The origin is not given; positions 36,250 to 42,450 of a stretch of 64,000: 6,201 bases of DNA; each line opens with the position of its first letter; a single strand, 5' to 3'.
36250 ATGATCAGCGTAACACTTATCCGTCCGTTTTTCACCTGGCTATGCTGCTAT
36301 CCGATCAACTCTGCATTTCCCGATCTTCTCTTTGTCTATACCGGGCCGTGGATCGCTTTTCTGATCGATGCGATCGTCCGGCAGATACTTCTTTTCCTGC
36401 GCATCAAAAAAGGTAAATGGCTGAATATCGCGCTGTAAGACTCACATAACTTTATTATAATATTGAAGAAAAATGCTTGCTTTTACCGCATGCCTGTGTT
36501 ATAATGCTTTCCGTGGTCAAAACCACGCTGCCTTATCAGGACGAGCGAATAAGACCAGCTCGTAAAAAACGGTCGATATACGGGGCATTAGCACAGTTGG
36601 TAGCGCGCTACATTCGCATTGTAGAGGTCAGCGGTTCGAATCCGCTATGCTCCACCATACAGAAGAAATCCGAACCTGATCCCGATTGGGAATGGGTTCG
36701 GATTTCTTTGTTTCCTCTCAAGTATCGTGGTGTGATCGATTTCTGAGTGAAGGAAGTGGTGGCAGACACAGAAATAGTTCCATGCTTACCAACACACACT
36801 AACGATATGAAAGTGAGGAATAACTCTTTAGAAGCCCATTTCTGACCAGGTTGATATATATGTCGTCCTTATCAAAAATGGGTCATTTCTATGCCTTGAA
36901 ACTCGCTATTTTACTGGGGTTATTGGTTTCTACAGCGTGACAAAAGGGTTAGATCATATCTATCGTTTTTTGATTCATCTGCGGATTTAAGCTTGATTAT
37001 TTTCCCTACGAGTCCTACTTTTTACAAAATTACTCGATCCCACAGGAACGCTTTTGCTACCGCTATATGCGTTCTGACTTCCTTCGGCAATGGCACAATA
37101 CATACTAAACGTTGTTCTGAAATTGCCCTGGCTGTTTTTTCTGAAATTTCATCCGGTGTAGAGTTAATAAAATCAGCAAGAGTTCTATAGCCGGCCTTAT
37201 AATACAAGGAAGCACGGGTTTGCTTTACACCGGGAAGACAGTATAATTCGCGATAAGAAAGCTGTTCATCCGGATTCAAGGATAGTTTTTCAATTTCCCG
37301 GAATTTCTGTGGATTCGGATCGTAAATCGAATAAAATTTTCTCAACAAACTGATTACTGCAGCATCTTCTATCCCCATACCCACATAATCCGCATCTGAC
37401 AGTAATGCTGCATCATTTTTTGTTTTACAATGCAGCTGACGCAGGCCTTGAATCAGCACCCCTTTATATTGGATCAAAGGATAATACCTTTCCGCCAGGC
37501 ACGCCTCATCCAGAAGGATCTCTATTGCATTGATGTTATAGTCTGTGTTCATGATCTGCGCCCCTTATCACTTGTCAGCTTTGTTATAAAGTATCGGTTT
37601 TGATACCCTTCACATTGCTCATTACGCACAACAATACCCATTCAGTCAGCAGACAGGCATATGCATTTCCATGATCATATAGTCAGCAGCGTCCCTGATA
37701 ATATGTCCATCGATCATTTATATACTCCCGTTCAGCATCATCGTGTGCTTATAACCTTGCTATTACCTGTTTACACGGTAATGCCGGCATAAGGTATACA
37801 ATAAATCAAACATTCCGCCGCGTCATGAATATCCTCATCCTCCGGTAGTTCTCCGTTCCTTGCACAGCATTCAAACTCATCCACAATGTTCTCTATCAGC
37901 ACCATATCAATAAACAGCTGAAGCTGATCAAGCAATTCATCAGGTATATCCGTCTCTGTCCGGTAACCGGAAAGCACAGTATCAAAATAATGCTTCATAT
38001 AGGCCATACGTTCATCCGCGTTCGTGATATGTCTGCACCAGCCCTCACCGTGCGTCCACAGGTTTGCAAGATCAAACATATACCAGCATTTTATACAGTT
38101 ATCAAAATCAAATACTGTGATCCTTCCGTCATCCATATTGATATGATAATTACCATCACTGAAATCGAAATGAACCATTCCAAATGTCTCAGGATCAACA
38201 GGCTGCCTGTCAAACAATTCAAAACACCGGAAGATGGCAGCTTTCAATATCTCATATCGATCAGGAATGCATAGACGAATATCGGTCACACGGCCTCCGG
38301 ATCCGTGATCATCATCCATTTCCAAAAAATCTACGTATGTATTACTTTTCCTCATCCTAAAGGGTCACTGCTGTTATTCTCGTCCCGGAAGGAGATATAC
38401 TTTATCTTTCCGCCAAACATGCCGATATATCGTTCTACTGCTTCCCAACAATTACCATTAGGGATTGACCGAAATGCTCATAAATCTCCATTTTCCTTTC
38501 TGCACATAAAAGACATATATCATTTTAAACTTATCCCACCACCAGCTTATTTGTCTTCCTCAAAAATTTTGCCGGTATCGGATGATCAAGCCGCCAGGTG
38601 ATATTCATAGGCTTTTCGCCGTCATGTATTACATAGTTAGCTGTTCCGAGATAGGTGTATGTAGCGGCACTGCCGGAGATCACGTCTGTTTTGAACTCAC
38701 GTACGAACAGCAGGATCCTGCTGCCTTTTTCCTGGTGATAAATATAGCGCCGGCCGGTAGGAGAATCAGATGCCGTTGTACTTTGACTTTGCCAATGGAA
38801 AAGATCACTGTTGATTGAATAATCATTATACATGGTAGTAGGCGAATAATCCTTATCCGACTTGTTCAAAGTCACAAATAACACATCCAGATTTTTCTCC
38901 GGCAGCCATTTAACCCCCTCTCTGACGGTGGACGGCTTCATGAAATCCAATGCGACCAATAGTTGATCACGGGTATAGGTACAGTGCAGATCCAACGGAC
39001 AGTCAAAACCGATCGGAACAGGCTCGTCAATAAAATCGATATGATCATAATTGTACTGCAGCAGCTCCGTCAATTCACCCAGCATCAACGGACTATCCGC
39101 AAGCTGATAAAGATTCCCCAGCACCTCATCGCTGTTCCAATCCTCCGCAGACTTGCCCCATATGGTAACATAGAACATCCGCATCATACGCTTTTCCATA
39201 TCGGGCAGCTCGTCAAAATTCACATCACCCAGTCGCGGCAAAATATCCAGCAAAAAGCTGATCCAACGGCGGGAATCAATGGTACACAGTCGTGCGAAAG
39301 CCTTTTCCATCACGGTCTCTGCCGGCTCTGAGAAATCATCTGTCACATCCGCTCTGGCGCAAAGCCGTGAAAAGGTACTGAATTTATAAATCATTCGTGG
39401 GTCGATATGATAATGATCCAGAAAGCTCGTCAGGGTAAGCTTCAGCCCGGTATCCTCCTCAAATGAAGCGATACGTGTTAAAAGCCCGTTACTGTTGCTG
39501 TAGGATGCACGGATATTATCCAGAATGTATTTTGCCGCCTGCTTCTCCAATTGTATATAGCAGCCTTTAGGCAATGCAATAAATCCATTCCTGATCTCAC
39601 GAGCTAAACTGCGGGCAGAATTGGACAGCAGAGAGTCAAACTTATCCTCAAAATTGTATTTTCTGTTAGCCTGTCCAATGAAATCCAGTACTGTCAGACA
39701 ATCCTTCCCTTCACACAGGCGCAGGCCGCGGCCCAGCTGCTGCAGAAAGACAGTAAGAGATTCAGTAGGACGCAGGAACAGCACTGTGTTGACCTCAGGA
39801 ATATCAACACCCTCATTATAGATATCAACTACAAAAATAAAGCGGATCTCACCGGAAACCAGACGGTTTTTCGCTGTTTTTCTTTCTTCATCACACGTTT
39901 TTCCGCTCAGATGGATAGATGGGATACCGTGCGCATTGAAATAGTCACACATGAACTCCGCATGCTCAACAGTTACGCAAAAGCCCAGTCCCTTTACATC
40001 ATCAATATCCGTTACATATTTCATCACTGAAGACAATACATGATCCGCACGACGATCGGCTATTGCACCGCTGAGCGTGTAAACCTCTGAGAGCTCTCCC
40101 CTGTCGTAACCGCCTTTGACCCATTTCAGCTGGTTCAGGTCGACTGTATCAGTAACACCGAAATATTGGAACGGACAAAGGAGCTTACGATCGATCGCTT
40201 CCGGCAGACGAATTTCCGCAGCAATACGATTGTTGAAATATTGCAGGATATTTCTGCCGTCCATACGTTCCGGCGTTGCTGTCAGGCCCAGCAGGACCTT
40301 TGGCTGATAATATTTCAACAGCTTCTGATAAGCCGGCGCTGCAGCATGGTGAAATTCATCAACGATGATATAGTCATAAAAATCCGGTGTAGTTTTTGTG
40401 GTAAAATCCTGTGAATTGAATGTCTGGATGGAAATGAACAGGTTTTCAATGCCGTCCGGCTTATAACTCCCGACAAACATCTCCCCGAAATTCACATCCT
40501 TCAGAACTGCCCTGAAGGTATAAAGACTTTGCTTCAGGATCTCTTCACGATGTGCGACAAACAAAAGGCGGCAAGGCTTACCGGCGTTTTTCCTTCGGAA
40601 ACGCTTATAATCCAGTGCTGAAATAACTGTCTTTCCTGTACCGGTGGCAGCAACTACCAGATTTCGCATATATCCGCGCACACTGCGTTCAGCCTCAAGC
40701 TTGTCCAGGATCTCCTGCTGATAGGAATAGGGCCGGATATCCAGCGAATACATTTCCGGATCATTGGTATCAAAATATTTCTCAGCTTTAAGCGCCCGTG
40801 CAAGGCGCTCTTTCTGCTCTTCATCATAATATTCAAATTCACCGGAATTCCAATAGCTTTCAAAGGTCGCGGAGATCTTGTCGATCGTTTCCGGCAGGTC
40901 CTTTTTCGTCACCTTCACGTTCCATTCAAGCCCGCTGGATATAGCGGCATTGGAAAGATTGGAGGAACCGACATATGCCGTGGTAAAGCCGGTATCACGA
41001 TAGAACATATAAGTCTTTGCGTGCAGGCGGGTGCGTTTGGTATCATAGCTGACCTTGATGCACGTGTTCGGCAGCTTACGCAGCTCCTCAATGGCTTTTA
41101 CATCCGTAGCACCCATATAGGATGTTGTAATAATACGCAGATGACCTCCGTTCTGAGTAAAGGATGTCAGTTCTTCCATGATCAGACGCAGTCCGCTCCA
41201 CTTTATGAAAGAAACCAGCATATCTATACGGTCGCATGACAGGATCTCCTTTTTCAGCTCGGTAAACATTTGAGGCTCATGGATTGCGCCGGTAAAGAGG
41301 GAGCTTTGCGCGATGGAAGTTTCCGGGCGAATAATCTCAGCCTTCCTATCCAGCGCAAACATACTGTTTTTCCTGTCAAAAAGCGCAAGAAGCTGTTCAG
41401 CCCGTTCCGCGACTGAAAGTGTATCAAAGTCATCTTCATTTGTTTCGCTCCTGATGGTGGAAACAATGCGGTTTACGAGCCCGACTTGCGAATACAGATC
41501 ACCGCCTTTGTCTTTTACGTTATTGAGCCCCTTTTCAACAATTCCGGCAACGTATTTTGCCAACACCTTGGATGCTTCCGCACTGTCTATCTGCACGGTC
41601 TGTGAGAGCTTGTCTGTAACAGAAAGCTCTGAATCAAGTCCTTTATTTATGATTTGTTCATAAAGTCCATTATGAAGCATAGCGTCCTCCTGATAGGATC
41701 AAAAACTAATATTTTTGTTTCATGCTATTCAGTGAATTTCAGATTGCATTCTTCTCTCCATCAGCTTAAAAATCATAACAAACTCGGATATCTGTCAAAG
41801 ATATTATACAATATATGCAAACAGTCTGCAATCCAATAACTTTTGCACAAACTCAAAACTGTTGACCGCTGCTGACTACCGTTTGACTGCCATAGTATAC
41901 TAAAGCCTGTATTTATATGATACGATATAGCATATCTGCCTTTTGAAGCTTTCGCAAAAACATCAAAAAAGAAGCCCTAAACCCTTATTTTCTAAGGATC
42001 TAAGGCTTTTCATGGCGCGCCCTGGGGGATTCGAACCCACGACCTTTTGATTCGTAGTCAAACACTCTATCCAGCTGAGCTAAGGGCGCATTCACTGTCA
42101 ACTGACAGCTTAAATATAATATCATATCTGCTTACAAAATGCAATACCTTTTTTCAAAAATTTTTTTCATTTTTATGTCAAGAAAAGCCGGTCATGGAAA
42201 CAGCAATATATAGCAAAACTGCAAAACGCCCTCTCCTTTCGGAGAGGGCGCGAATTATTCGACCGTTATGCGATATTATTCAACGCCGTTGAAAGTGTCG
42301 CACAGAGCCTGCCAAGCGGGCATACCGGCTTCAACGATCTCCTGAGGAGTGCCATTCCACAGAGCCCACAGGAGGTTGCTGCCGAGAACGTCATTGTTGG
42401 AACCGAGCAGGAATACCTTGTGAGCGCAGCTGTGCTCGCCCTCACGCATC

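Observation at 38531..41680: Single-polypeptide PLD nuclease - SF2 helicase - DUF3427-like protein (candidate restriction/defence enzyme)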

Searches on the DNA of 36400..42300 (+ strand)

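Call 12: search_dna_similar(query=window:36400-42300:+, collection=ecoli_genomes, mode=near, max_rows=10)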
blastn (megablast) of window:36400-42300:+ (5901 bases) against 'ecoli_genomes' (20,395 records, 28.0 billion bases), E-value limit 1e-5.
No match.
